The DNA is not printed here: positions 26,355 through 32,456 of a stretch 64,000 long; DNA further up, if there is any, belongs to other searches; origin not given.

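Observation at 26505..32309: PFOR-CPR fusion enzyme (pyruvate:NADP+ oxidoreductase) encoded as a single 1934-aa ORF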

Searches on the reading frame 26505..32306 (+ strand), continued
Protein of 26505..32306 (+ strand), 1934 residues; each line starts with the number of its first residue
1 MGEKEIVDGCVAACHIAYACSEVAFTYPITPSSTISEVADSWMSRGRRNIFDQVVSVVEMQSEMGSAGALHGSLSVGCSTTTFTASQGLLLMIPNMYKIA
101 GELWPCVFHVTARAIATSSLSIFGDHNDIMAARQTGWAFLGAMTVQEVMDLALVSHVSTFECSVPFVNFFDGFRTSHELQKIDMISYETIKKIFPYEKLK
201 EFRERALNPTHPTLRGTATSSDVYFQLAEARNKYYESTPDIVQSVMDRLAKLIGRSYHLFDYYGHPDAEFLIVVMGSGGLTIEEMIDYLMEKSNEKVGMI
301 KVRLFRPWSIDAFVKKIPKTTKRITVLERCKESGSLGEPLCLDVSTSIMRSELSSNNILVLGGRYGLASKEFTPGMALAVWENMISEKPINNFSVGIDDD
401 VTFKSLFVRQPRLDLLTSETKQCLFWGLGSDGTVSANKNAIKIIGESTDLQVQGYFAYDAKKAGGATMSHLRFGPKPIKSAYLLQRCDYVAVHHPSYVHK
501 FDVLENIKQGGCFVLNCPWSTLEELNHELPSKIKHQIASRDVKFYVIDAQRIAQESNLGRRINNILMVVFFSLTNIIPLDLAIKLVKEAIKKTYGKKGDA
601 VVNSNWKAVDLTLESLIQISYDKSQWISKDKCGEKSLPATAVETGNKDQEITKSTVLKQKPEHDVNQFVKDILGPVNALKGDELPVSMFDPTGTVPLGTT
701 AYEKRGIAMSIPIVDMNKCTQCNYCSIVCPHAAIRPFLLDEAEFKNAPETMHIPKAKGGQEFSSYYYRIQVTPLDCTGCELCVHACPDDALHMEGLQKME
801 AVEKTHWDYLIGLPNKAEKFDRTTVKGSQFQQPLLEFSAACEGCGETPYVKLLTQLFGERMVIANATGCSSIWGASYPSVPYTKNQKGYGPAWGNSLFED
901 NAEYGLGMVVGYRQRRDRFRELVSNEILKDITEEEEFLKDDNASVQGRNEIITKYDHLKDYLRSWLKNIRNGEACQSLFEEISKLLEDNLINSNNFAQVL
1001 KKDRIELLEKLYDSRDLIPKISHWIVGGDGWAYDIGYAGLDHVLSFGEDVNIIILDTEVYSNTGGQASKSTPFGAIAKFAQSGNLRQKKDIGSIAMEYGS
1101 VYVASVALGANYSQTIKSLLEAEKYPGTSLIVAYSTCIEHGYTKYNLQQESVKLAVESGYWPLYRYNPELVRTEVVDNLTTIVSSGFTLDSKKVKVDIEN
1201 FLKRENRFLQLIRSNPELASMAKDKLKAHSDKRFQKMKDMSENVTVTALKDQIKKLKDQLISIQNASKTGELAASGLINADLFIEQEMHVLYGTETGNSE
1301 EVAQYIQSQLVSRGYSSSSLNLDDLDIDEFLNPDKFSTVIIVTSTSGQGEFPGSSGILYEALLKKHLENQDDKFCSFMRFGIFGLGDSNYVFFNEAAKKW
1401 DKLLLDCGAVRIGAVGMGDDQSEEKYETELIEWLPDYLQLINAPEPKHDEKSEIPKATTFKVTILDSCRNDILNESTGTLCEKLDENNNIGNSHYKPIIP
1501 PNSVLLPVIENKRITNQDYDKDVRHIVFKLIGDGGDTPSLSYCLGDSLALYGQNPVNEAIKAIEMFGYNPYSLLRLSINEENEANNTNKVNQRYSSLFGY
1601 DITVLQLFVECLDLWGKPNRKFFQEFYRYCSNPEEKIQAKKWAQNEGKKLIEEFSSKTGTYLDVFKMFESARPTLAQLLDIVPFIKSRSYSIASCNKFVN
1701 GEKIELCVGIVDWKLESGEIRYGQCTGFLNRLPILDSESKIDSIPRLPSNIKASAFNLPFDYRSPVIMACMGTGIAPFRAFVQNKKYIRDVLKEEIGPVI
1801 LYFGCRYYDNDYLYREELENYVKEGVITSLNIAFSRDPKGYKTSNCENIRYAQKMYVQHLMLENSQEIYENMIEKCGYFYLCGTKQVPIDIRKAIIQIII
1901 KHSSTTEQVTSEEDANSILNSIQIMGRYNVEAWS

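Call 6: search_solved_structures(query=window:26505-32306:+, max_evalue=0.00001)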
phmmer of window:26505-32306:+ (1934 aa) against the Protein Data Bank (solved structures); distinct sequences matched with E-value up to 0.00001: 127 (the best 60 are shown).
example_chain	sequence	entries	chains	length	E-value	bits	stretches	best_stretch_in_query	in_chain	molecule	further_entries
6cin_A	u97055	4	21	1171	0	1350.3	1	4-1242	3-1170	PYRUVATE-FERREDOXIN OXIDOREDUCTASE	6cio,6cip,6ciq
7plm_A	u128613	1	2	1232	0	1248.5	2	2-934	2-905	Pyruvate:ferredoxin oxidoreductase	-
1b0p_A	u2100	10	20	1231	0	1247.7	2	7-952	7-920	PROTEIN (PYRUVATE-FERREDOXIN OXIDOREDUCTASE) | Pyruvate-Ferredoxin Oxidoreductase | PYRUVATE FERREDOXIN OXIDOREDUCTASE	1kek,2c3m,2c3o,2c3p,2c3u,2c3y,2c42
3fjo_A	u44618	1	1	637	1.1e-60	208.5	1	1288-1934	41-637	NADPH-cytochrome P450 reductase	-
5urh_A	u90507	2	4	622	1.3e-57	198.2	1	1288-1934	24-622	NADPH--cytochrome P450 reductase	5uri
4yaf_A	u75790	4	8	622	1.7e-57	197.9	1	1288-1934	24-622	NADPH--cytochrome P450 reductase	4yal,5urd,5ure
1amo_A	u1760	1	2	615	1.7e-57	197.9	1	1288-1934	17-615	NADPH-CYTOCHROME P450 REDUCTASE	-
9ef0_A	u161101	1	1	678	1.9e-57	197.7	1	1287-1934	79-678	NADPH--cytochrome P450 reductase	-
5urg_A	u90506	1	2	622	2.1e-57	197.6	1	1288-1934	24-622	NADPH--cytochrome P450 reductase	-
5emn_A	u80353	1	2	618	3.8e-57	196.7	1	1288-1934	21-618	NADPH--cytochrome P450 reductase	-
3qfc_A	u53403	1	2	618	6.5e-57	196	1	1288-1934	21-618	NADPH--cytochrome P450 reductase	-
3es9_A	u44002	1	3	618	6.7e-57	195.9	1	1288-1934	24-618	NADPH--cytochrome P450 reductase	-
3wkt_A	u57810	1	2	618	6.7e-57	195.9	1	1288-1934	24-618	NADPH-cytochrome P450 reductase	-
6j79_A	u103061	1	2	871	8.9e-57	195.5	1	1286-1934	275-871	Heme oxygenase 1,NADPH--cytochrome P450 reductase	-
4y9u_A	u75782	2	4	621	1.3e-56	195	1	1288-1934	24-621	NADPH--cytochrome P450 reductase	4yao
6j7i_A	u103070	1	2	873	1.6e-56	194.6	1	1287-1934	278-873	Heme oxygenase 1,NADPH--cytochrome P450 reductase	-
6j7a_A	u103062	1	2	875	1.8e-56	194.5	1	1287-1934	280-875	Heme oxygenase 1,NADPH--cytochrome P450 reductase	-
1j9z_A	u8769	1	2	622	2e-56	194.3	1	1288-1903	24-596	NADPH-Cytochrome P450 reductase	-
3qe2_A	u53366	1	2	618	2.3e-56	194.1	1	1288-1934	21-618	NADPH--cytochrome P450 reductase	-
1ja0_A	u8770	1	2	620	2.5e-56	194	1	1288-1902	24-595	NADPH-Cytochrome P450 Reductase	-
7l18_AAA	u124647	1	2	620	2.6e-56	194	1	1288-1902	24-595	NADPH--cytochrome P450 reductase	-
5fa6_A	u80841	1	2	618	4e-56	193.4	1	1288-1934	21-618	NADPH--cytochrome P450 reductase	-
4y9r_A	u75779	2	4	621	4.7e-56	193.1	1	1288-1934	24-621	NADPH--cytochrome P450 reductase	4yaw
4y7c_A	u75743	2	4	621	7.1e-56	192.5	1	1288-1934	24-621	NADPH--cytochrome P450 reductase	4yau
1ja1_A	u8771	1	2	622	1.3e-55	191.6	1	1288-1934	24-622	NADPH-Cytochrome P450 Reductase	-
3qfr_A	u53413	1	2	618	1.9e-55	191.1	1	1288-1934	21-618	NADPH--cytochrome P450 reductase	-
3ojw_A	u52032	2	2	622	4.5e-55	189.8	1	1288-1934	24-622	NADPH-cytochrome P450 reductase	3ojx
6njr_A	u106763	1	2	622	4.3e-54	186.6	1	1288-1934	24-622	NADPH--cytochrome P450 reductase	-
7sux_A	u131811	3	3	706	7.9e-50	172.5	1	1286-1933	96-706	NADPH--cytochrome P450 reductase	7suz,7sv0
5gxu_A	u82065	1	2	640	5.1e-49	169.8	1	1287-1933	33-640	NADPH--cytochrome P450 reductase 2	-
3qfs_A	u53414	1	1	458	2.2e-43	151.1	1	1496-1934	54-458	NADPH--cytochrome P450 reductase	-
3qft_A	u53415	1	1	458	1.1e-42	148.8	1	1496-1934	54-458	NADPH--cytochrome P450 reductase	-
9q15_B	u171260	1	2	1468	1e-40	142.2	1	1288-1933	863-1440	Nitric oxide synthase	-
9q05_A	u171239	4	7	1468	1e-40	142.2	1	1288-1933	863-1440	Nitric oxide synthase | Ferredoxin--NADP reductase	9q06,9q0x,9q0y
2bf4_A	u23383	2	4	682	7e-39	136.2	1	1288-1933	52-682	NADPH-CYTOCHROME P450 REDUCTASE | NADPH CYTOCHROME P450 REDUCTASE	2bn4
2bpo_A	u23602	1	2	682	2.2e-38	134.5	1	1288-1933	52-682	NADPH-CYTOCHROM P450 REDUCTASE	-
8dme_A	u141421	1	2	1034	5.2e-33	116.7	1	1633-1934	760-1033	Bifunctional cytochrome P450/NADPH--P450 reductase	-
8dmg_A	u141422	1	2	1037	5.2e-33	116.7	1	1633-1934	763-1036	Bifunctional cytochrome P450/NADPH--P450 reductase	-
9wuk_A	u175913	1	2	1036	1e-32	115.7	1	1503-1933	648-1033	bifunctional cytochrome P450/NADPH--P450 reductase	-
9wuc_A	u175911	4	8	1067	1.2e-32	115.6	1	1503-1933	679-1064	bifunctional cytochrome P450/NADPH--P450 reductase | SoP450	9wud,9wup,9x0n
4dqk_A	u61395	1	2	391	6e-31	109.9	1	1632-1934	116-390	Bifunctional P-450/NADPH-P450 reductase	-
4dql_A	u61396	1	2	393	6.4e-31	109.8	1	1633-1934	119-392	Bifunctional P-450/NADPH-P450 reductase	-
6t1t_A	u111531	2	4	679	1.1e-30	108.9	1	1290-1933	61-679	NADPH--cytochrome P450 reductase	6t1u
4oxx_A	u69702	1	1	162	6.8e-14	53.3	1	1290-1444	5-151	Cindoxin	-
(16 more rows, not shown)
